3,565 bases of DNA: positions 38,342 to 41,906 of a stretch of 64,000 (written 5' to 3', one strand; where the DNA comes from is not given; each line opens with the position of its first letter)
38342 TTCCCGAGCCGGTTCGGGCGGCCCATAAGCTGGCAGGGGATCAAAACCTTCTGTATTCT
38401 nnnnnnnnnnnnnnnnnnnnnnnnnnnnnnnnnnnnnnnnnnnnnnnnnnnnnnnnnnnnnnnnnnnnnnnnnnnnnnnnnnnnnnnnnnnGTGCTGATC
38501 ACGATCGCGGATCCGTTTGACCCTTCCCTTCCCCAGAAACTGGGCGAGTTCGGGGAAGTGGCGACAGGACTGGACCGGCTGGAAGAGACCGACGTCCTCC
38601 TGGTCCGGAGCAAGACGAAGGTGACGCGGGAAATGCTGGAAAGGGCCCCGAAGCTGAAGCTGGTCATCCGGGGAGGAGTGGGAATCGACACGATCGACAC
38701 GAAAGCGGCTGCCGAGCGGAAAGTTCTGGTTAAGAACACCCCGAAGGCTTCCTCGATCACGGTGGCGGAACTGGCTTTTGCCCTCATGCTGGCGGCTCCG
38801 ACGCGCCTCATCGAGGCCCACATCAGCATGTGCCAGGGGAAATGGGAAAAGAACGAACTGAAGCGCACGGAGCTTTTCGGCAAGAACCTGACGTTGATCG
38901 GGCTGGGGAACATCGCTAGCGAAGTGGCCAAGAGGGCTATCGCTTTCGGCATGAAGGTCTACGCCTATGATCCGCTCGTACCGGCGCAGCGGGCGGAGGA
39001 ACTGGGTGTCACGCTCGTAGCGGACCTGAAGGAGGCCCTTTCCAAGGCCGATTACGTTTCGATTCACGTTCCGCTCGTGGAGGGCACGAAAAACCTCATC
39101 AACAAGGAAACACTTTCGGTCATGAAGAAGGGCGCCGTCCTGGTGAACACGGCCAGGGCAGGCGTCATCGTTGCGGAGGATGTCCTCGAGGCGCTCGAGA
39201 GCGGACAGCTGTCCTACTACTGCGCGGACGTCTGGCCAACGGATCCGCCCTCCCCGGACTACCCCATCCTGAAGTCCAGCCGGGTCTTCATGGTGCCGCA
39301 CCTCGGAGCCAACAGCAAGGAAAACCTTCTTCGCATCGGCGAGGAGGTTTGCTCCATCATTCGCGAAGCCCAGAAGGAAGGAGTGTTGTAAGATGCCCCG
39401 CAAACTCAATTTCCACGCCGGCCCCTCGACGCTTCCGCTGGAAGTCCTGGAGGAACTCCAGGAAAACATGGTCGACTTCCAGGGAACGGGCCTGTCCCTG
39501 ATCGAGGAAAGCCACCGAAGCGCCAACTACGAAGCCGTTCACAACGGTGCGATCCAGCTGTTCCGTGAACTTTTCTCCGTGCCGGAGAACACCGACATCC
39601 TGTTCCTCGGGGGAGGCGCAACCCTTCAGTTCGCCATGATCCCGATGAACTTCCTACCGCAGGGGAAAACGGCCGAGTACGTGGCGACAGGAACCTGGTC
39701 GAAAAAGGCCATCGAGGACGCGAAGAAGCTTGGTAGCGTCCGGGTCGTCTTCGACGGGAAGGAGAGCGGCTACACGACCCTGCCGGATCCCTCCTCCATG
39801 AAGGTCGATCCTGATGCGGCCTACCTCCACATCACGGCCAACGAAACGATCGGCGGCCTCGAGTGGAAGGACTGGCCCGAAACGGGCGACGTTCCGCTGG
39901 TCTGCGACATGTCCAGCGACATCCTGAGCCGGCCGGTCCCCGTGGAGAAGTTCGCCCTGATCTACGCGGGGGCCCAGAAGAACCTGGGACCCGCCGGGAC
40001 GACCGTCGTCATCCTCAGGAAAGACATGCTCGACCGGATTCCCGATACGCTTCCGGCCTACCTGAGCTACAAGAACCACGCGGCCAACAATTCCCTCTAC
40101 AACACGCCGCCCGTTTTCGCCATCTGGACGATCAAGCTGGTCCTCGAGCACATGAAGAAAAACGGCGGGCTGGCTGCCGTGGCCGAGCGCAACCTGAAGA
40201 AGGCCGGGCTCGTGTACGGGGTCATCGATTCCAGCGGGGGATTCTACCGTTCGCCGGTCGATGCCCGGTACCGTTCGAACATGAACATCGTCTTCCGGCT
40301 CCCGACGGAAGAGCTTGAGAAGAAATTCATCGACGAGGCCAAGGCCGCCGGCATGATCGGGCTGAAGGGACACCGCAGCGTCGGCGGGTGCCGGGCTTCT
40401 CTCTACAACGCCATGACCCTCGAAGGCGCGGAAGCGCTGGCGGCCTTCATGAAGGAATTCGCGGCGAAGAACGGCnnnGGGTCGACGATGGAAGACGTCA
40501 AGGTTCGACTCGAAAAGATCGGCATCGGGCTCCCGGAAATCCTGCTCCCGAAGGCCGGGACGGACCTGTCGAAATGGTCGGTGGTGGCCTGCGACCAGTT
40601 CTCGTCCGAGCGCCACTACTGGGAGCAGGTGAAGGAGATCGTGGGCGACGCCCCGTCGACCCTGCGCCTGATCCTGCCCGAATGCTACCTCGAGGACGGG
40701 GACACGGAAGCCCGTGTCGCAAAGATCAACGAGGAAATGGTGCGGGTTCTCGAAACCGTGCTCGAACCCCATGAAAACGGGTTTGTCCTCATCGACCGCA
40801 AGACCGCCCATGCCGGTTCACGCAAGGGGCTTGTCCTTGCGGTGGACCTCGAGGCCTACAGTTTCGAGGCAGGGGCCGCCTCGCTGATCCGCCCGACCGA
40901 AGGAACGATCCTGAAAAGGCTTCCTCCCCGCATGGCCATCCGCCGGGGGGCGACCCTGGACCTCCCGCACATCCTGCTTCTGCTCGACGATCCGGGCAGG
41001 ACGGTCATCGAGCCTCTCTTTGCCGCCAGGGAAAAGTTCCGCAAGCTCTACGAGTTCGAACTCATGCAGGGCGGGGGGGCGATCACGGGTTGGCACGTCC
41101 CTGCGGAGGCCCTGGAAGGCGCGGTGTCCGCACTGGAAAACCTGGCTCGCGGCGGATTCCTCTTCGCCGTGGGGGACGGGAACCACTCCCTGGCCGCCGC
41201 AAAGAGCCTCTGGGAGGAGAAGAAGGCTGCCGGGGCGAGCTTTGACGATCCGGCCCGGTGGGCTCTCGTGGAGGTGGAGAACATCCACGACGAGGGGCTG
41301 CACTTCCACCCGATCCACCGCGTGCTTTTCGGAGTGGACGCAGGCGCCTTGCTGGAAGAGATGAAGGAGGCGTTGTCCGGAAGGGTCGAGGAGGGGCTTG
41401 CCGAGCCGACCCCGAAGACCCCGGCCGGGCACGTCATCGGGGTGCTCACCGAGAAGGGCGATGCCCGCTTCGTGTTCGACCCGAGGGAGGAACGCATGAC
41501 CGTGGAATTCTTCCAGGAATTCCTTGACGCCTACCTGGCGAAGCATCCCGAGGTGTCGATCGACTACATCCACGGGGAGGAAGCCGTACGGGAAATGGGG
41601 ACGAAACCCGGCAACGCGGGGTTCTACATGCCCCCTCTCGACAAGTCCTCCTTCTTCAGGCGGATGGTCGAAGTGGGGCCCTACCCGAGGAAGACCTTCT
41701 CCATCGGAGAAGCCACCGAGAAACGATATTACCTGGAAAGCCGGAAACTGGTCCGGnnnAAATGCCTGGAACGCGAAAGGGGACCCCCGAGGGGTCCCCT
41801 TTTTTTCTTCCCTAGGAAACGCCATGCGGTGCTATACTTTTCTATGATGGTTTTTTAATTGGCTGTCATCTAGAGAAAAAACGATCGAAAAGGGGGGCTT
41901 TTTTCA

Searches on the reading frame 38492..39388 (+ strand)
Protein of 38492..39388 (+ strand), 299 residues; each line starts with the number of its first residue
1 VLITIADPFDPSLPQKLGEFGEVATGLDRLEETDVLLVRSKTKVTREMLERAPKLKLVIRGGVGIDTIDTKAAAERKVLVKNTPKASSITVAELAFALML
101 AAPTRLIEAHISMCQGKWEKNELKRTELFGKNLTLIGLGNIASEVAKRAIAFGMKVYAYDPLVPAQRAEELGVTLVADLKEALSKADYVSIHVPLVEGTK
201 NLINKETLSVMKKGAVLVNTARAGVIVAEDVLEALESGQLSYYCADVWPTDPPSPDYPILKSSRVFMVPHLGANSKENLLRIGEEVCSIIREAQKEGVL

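Call 47: search_protein_families(library=pfam, proteins=[window:38492-39388:+], max_evalue=0.00001)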
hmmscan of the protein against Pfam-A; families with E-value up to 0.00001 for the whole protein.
window:38492-39388:+ (299 aa): 4 families
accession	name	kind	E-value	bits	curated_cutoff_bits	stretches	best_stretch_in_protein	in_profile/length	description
PF02826.25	2-Hacid_dh_C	-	1.7e-51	174.6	25.1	1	96-272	1-178/178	D-isomer specific 2-hydroxyacid dehydrogenase, NAD binding domain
PF00389.36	2-Hacid_dh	-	4e-24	85.3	24.6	1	27-295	34-125/134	D-isomer specific 2-hydroxyacid dehydrogenase, catalytic domain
PF03446.21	NAD_binding_2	-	3.3e-07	30.9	21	1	133-241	2-113/161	NAD binding domain of 6-phosphogluconate dehydrogenase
PF03720.21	UDPG_MGDP_dh_C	-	3.6e-06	27.7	30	0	144-217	21-94/103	UDP-glucose/GDP-mannose dehydrogenase family, UDP binding domain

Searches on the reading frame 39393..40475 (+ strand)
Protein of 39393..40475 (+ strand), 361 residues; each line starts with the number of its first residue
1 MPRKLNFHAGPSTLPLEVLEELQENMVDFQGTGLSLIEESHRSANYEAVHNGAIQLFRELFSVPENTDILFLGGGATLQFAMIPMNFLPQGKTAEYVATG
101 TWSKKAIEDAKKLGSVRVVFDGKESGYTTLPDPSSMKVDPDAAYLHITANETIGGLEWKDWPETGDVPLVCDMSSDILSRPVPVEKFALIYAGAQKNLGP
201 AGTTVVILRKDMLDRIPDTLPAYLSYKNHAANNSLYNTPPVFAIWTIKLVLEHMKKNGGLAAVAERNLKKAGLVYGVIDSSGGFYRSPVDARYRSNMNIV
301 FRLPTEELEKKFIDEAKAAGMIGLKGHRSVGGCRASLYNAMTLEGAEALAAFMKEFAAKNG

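Call 47: search_protein_families(library=pfam, proteins=[window:39393-40475:+], max_evalue=0.00001)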
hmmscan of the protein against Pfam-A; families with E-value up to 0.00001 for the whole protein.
window:39393-40475:+ (361 aa): 1 family
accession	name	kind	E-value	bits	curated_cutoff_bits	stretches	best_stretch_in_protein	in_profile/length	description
PF00266.25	Aminotran_5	-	1.6e-40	139.7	21.5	1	6-349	3-371/371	Aminotransferase class-V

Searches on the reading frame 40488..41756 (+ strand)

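Call 47: search_protein_families(library=pfam, proteins=[window:40488-41756:+], max_evalue=0.00001)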
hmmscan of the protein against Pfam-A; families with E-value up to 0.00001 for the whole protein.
window:40488-41756:+ (423 aa): 1 family
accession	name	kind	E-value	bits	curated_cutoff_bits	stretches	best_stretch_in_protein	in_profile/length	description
PF06245.16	DUF1015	-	9.9e-57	192.7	25.8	1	20-348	2-324/325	Protein of unknown function (DUF1015)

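Call 52: search_protein_families(library=ncbifam, proteins=[window:40488-41756:+], max_evalue=0.00001)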
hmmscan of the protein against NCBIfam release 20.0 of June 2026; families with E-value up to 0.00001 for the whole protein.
window:40488-41756:+ (423 aa): 0 families
